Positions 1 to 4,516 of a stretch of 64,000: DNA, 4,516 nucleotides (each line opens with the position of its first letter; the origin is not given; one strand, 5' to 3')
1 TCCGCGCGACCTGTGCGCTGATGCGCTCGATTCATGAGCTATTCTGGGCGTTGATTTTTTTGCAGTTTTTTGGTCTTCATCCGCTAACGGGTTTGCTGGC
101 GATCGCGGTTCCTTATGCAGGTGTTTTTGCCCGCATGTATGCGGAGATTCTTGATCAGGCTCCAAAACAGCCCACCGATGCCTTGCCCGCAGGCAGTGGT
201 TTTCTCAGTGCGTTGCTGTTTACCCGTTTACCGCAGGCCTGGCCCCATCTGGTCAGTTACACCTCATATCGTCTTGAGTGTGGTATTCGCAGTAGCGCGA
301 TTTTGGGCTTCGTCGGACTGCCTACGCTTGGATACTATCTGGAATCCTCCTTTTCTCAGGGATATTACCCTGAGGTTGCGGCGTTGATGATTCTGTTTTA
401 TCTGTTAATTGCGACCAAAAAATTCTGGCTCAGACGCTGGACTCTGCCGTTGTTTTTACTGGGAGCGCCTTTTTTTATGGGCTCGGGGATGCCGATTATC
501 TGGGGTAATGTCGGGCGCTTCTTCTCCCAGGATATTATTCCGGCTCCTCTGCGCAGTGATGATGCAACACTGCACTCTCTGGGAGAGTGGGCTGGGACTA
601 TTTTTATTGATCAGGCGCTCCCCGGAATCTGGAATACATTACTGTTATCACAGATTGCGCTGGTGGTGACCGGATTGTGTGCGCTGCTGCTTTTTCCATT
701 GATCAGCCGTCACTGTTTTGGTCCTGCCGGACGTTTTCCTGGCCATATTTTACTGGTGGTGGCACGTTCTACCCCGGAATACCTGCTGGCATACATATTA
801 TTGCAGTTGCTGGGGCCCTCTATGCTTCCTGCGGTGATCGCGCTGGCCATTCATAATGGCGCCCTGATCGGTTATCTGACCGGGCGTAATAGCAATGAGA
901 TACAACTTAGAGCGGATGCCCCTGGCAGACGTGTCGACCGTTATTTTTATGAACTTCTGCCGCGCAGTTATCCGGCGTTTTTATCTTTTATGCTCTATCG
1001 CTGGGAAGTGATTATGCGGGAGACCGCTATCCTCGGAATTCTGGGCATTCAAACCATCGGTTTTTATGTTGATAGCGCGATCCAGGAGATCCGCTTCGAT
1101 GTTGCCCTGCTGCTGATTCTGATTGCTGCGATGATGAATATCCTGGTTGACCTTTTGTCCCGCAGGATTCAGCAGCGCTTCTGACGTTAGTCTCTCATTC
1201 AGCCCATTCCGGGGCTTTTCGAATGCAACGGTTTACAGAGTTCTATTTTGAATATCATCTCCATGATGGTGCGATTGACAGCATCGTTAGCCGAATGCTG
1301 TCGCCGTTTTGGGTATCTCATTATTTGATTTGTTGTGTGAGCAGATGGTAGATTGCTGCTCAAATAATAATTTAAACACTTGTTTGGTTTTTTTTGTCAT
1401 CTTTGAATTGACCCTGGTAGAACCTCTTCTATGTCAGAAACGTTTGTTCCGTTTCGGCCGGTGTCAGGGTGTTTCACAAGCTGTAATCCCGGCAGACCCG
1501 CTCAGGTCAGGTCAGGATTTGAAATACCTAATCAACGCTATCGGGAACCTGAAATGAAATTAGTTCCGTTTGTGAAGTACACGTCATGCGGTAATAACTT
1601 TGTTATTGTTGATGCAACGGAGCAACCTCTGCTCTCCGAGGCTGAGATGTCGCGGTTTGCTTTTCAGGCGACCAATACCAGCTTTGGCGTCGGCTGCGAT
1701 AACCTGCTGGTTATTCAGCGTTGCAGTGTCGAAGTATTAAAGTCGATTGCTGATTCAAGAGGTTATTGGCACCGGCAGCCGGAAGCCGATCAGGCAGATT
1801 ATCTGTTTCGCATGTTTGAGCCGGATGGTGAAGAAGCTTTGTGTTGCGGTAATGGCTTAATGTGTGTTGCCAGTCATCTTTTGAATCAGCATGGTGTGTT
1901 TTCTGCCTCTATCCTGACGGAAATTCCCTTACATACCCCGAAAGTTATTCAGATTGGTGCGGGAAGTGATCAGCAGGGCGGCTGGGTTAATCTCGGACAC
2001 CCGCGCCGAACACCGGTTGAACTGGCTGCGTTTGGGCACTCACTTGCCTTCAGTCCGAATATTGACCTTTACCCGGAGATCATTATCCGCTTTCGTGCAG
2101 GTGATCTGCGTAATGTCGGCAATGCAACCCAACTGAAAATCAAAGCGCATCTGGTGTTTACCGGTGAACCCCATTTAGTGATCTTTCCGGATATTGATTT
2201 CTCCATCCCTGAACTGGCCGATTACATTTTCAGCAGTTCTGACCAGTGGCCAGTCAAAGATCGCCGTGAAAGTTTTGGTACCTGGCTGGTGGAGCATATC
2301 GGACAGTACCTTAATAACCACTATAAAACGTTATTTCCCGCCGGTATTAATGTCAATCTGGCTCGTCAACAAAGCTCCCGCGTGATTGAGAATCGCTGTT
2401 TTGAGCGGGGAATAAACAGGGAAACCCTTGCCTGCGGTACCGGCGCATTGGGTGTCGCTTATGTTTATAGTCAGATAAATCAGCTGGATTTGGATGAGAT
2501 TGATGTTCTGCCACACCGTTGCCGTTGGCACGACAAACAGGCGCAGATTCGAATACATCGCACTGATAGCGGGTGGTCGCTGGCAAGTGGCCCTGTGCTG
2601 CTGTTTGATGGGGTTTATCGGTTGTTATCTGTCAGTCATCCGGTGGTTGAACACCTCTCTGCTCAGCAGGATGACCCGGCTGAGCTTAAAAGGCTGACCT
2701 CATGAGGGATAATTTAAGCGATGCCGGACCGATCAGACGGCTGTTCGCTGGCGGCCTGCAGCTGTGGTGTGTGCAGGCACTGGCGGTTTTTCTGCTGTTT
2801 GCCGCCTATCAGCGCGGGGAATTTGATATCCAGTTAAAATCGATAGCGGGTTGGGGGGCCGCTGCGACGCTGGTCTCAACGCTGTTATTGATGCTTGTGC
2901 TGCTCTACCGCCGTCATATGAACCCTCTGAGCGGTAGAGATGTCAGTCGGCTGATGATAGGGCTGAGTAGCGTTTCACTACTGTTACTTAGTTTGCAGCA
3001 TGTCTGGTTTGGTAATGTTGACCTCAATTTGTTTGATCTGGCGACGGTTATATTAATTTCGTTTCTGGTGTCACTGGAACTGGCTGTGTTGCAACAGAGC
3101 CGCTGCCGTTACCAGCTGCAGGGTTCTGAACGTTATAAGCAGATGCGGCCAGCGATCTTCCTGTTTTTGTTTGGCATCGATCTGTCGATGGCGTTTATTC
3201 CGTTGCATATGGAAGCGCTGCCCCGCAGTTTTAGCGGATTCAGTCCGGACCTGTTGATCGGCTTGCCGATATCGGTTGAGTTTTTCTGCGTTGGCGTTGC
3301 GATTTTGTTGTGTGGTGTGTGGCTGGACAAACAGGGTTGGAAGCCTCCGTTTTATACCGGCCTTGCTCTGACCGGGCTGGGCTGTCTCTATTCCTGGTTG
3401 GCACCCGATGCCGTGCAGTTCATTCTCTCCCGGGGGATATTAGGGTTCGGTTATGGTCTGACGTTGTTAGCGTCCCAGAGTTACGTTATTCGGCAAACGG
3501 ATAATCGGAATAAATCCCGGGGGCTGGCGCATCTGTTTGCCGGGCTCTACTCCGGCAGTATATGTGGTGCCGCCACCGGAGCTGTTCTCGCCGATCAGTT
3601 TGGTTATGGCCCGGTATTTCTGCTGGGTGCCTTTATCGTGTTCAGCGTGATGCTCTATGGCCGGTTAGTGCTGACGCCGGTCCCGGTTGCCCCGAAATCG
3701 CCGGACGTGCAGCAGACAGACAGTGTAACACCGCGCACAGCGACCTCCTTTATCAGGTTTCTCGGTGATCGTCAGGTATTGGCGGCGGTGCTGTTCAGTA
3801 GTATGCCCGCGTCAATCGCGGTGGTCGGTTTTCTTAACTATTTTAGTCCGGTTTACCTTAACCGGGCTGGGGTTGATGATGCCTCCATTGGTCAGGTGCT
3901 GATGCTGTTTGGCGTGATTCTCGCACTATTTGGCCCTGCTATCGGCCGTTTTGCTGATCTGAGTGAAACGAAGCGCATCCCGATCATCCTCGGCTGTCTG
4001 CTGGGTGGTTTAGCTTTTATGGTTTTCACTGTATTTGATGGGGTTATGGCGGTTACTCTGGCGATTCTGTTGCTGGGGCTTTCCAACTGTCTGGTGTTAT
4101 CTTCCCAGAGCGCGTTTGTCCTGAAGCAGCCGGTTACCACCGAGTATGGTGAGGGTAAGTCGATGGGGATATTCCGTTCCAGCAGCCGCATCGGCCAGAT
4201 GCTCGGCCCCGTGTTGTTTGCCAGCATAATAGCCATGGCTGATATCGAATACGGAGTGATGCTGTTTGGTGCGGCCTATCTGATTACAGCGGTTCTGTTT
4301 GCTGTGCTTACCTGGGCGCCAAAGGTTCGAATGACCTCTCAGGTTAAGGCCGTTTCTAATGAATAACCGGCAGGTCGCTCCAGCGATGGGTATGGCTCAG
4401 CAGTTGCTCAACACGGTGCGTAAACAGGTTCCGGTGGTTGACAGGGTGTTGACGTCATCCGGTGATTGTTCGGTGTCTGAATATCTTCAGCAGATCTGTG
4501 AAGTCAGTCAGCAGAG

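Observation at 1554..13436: Candidate self-contained signal system: racemase + putative ligase + exporter + two orphan binding proteins + hybrid kinase + c-di-GMP output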

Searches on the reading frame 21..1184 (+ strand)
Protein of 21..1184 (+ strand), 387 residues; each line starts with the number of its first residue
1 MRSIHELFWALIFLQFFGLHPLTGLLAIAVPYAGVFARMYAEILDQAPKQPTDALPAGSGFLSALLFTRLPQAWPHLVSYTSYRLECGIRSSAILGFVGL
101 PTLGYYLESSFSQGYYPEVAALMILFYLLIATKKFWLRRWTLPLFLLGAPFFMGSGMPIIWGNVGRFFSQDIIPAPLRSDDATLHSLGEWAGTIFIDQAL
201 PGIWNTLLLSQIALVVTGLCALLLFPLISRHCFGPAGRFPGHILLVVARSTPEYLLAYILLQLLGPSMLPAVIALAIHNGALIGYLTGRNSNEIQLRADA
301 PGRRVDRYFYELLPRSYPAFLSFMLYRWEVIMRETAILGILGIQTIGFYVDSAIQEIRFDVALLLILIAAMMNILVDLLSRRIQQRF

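Call 3: search_protein_families(library=pfam, proteins=[window:21-1184:+], max_evalue=0.001)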
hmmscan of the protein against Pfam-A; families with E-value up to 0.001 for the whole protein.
window:21-1184:+ (387 aa): 1 family
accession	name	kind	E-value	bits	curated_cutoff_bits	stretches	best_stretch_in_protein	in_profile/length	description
PF00528.27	BPD_transp_1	-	5.4e-11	43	26.4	2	306-386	96-181/184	Binding-protein-dependent transport system inner membrane component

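Call 4: search_protein_families(library=ncbifam, proteins=[window:21-1184:+], max_evalue=0.01)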
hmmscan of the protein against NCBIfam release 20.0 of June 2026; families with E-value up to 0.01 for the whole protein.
window:21-1184:+ (387 aa): 1 family
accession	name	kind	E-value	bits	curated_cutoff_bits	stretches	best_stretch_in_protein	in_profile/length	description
TIGR01097.1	PhnE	equivalog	2e-59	201.1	216.7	2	1-131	107-238/252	phosphonate ABC transporter, permease protein PhnE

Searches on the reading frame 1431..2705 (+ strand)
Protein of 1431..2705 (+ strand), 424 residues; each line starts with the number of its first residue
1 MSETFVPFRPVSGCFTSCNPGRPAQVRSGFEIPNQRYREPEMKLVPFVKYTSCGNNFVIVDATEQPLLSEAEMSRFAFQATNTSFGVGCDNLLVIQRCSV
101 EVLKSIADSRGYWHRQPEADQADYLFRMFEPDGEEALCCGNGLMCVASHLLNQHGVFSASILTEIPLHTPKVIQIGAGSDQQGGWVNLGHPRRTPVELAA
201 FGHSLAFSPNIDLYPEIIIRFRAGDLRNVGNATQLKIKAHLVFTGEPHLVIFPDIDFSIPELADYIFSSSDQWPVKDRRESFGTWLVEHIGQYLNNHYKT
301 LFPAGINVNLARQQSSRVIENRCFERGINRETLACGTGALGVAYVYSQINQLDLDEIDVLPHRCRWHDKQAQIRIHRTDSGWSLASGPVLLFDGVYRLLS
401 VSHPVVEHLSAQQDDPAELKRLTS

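Call 3: search_protein_families(library=pfam, proteins=[window:1431-2705:+], max_evalue=0.001)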
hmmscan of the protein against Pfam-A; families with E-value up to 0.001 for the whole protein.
window:1431-2705:+ (424 aa): 1 family
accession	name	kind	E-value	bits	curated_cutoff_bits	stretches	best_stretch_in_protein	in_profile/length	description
PF01678.24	DAP_epimerase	-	6.9e-18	65.3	34.7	2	47-154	1-84/121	Diaminopimelate epimerase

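Call 4: search_protein_families(library=ncbifam, proteins=[window:1431-2705:+], max_evalue=0.01)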
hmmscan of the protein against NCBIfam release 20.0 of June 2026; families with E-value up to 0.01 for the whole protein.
window:1431-2705:+ (424 aa): 2 families
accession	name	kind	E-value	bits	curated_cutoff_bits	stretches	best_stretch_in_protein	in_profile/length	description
TIGR00652.1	DapF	equivalog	3.6e-31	108.6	114.65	1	47-353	3-232/270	diaminopimelate epimerase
NF038284.1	bifunc_DapF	exception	1e-19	70.9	350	2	287-359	160-231/254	bifunctional diaminopimelate epimerase/glutamate racemase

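Call 90: find_homologous_proteins(query=window:1554-2705:+, max_evalue=1e-20)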
Query window:1554-2705:+ (383 aa): 583 proteins with E <= 1e-20 among 3069 candidates; the best 120 are listed.
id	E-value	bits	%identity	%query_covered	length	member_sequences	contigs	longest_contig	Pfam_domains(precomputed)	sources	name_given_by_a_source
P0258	1.5e-263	892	100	100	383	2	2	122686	PF01678.25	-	-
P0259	1.6e-234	796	89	100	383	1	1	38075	PF01678.25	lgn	-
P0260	9.0e-209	711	81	100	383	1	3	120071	PF01678.25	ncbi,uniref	ncbi:diaminopimelate epimerase [Amphritea sp.]|uniref:diaminopimelate epimerase n=1 Tax=Amphritea sp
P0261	9.6e-208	708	79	100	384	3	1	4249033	PF01678.25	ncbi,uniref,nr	ncbi:diaminopimelate epimerase [Amphritea atlantica]|uniref:Diaminopimelate epimerase n=1 Tax=Amphri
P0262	3.9e-207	706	80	99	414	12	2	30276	PF01678.25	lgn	-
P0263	7.0e-195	666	75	100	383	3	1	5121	PF01678.25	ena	-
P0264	8.0e-195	665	75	100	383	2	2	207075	PF01678.25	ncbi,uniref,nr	ncbi:diaminopimelate epimerase [Amphritea pacifica]|uniref:Diaminopimelate epimerase n=1 Tax=Amphrit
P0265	1.4e-194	665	75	100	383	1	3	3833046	PF01678.25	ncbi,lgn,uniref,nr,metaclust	ncbi:hypothetical protein [Amphritea japonica]|uniref:Diaminopimelate epimerase n=1 Tax=Amphritea ja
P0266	2.1e-193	661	75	99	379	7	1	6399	PF01678.25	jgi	jgi:diaminopimelate epimerase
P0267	3.6e-193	660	75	100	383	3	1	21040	PF01678.25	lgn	-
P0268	4.0e-193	660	77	97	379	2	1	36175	PF01678.25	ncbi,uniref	ncbi:diaminopimelate epimerase [Amphritea sp.]|uniref:diaminopimelate epimerase n=1 Tax=Amphritea sp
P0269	3.1e-192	657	75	100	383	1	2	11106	PF01678.25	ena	-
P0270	3.9e-191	653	74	100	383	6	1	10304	PF01678.25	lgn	-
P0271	2.8e-189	647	74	97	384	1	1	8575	PF01678.25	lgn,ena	-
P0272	3.0e-182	624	73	96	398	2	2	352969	PF01678.25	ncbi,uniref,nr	ncbi:diaminopimelate epimerase [Amphritea balenae]|uniref:Diaminopimelate epimerase n=1 Tax=Amphrite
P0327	4.5e-118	413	50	93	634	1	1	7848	PF01678.25,PF00563.26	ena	-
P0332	8.5e-117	409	51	93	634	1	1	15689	PF01678.25,PF00563.26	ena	-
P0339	3.0e-115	403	50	92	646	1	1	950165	PF01678.25,PF00563.26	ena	-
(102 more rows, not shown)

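Call 91: find_encoding_contigs(protein=P0339, flank=10000, max_places=2)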
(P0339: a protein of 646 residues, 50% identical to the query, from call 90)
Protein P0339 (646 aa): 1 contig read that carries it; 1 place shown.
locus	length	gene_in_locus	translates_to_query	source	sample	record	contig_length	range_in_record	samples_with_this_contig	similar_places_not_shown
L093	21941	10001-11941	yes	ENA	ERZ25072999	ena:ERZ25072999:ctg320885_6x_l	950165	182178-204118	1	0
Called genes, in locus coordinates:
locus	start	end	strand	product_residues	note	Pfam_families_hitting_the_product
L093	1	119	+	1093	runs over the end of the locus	PF02310:B12-binding, PF03308:MeaB, PF02492:cobW (faint), PF01642:MM_CoA_mutase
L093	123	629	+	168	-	PF13673:Acetyltransf_10, PF00583:Acetyltransf_1, PF13508:Acetyltransf_7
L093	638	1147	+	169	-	PF02870:Methyltransf_1N, PF01035:DNA_binding_1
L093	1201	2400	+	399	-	PF02515:CoA_transf_3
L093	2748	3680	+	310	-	PF03462:PCRF, PF00472:RF-1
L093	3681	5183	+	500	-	PF01336:tRNA_anti-codon, PF00152:tRNA-synt_2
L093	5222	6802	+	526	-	PF00496:SBP_bac_5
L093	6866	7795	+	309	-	PF19300:BPD_transp_1_N (weak), PF00528:BPD_transp_1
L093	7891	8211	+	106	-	-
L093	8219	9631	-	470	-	PF22842:Pel9A-like_beta_helix, PF05048:NosD (faint), PF13229:Beta_helix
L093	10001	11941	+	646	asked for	PF01678:DAP_epimerase, PF00563:EAL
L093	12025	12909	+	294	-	PF08269:dCache_2, PF17200:sCache_2, PF17201:Cache_3-Cache_2 (weak)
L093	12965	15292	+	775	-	PF00672:HAMP, PF00512:HisKA, PF02518:HATPase_c, PF00072:Response_reg, PF01627:Hpt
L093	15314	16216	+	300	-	PF00072:Response_reg, PF08447:PAS_3 (weak)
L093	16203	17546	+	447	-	PF00990:GGDEF, PF00563:EAL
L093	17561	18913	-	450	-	PF13742:tRNA_anti_2, PF01336:tRNA_anti-codon, PF02601:Exonuc_VII_L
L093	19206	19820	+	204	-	PF01810:LysE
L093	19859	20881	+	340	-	PF00487:FA_desaturase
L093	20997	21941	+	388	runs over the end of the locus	PF04392:ABC_sub_bind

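Call 93: find_encoding_contigs(protein=P0332, flank=10000, max_places=2)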
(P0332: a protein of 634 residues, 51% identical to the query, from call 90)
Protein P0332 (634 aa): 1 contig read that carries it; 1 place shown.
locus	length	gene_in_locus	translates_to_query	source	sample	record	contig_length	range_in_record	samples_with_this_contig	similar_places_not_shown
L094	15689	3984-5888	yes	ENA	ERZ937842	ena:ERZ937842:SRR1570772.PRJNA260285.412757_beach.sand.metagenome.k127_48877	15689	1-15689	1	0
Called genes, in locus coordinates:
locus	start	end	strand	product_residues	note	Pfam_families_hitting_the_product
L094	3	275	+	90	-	?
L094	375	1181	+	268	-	PF00293:NUDIX (faint)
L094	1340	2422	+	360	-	PF08240:ADH_N, PF00107:ADH_zinc_N, PF13602:ADH_zinc_N_2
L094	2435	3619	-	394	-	PF02746:MR_MLE_N, PF13378:MR_MLE_C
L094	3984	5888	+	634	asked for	PF01678:DAP_epimerase, PF00563:EAL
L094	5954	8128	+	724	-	PF07690:MFS_1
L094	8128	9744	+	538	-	-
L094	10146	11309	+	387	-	PF04392:ABC_sub_bind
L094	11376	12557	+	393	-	PF04392:ABC_sub_bind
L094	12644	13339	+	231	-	PF08242:Methyltransf_12, PF13649:Methyltransf_25 (weak)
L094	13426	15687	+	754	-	?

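Call 94: find_encoding_contigs(protein=P0327, flank=10000, max_places=2)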
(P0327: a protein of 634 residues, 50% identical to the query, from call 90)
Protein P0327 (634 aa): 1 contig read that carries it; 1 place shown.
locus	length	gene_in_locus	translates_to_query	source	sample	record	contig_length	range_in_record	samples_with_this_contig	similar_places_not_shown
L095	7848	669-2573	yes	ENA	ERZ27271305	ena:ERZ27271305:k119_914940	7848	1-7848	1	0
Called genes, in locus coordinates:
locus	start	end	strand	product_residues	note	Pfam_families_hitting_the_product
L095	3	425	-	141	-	?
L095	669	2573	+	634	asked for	PF01678:DAP_epimerase, PF00563:EAL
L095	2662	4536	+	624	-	PF07690:MFS_1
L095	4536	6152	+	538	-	-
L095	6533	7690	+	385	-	PF04392:ABC_sub_bind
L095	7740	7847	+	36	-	?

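Call 100: search_protein_families(library=pfam, proteins=[L094:13426-15687:+, L093:19206-19820:+], max_evalue=0.001)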
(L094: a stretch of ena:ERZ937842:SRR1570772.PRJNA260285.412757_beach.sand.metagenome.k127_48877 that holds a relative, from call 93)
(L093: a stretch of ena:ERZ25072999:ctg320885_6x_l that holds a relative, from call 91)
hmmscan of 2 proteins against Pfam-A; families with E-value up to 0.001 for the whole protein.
L094:13426-15687:+ (754 aa): 7 families
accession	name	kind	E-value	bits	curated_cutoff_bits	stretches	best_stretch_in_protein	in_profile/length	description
PF08269.17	dCache_2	-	9.3e-37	127.2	26.5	1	14-310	3-297/298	Cache domain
PF02518.31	HATPase_c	-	8.1e-32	110.4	26.4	1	537-651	1-109/111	Histidine kinase-, DNA gyrase B-, and HSP90-like ATPase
PF00512.31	HisKA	-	6.3e-22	77.8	26.9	1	425-490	1-66/66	His Kinase A (phospho-acceptor) domain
PF17200.10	sCache_2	-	1.7e-20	74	25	1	59-198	7-149/155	Single Cache domain 2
PF17201.10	Cache_3-Cache_2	-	1.4e-14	54.6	27.7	1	205-317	187-296/299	Cache 3/Cache 2 fusion domain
PF00072.30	Response_reg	-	5.1e-12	46.4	30.2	1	673-745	1-68/111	Response regulator receiver domain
PF00672.30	HAMP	-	1.1e-06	29.3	25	1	341-398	4-52/53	HAMP domain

L093:19206-19820:+ (204 aa): 1 family
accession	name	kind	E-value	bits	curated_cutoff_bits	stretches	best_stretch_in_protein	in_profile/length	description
PF01810.24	LysE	-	1.3e-28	100.3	25.6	1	17-198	4-186/193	LysE type translocator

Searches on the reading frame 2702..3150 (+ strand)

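Call 36: search_protein_families(library=pfam, proteins=[window:2702-3150:+], max_evalue=1)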
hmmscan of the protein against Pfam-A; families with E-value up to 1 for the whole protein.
window:2702-3150:+ (149 aa): 3 families
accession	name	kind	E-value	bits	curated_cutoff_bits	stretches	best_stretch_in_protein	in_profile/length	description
PF12351.13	Fig1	-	0.028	14.8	25.3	1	55-102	84-136/188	Ca2+ regulator and membrane fusion protein Fig1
PF09919.14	DUF2149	-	0.29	11.9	27.1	0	108-129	5-26/92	Uncharacterized conserved protein (DUF2149)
PF07698.17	7TM-7TMR_HD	-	0.7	10.2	29.4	1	50-130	3-84/190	7TM receptor with intracellular HD hydrolase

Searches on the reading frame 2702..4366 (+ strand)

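Call 3: search_protein_families(library=pfam, proteins=[window:2702-4366:+], max_evalue=0.001)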
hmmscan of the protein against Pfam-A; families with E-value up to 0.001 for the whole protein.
window:2702-4366:+ (554 aa): 1 family
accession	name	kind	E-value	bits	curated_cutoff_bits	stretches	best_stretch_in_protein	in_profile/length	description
PF07690.21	MFS_1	-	4.5e-35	121.6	33.4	2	151-476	4-322/347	Major Facilitator Superfamily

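Call 4: search_protein_families(library=ncbifam, proteins=[window:2702-4366:+], max_evalue=0.01)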
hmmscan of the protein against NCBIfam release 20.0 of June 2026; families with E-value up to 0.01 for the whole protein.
window:2702-4366:+ (554 aa): 13 families
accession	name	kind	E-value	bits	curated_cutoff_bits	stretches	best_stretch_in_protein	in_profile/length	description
NF033135.1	cmx_cmrA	equivalog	3.5e-12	46.1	400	1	261-534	115-373/374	Cmx/CmrA family chloramphenicol efflux MFS transporter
TIGR00880.1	2_A_01_02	superfamily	8.9e-10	38.8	131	1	202-318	16-132/141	multidrug resistance protein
NF008586.0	PRK11551.1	equivalog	2.4e-08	33.4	410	1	187-537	53-395/406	3-(3-hydroxy-phenyl)propionate transporter MhpT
NF049980.1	SfMCT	equivalog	4.1e-07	29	320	1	187-459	40-313/378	L-lactate MFS transporter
NF008270.1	PRK11043.1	equivalog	7.2e-06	25.4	430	1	190-457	44-301/382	purine nucleoside transporter PunC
TIGR00893.1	2A0114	subfamily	1.4e-05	24.3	395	1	337-531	182-393/399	D-galactonate transporter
NF041040.1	FslB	exception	1.5e-05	24.2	600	1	160-319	24-181/417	rhizoferrin export MFS transporter FslB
NF003024.0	PRK03893.1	subfamily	3.4e-05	22.8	604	1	192-321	64-192/497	sialate:H+ symport family MFS transporter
NF040895.2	MFS_effux_SdrM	equivalog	5.1e-05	22.6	550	0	348-538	244-433/441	multidrug efflux MFS transporter SdrM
NF002962.0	PRK03633.1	equivalog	5.8e-05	22.3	361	1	187-461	44-298/382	MFS transporter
TIGR00895.1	2A0115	subfamily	0.00012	21.1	418.55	1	191-509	59-397/398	aromatic acid/H+ symport family MFS transporter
NF000218.1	FexA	exception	0.0031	16.2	900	0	363-507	285-426/475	chloramphenicol/florfenicol efflux MFS transporter FexA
TIGR00891.1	2A0112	subfamily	0.0068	15.5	552.9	1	190-311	53-176/405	sialate:H+ symport family MFS transporter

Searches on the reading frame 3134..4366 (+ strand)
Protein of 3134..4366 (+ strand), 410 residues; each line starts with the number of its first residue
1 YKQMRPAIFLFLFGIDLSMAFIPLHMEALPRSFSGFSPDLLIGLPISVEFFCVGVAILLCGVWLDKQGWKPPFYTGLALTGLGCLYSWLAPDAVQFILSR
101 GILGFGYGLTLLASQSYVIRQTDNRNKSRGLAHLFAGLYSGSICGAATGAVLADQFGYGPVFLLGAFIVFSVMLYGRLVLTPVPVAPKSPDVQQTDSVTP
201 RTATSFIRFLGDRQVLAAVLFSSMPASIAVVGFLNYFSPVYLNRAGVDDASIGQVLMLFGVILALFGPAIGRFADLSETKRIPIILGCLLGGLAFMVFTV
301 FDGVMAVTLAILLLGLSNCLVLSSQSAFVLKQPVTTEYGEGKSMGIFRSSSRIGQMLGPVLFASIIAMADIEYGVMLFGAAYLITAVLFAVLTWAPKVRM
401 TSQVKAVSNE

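Call 71: search_solved_structures(query=window:3134-4366:+, max_evalue=0.01)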
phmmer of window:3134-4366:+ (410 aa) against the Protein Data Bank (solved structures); distinct sequences matched with E-value up to 0.01: 0.
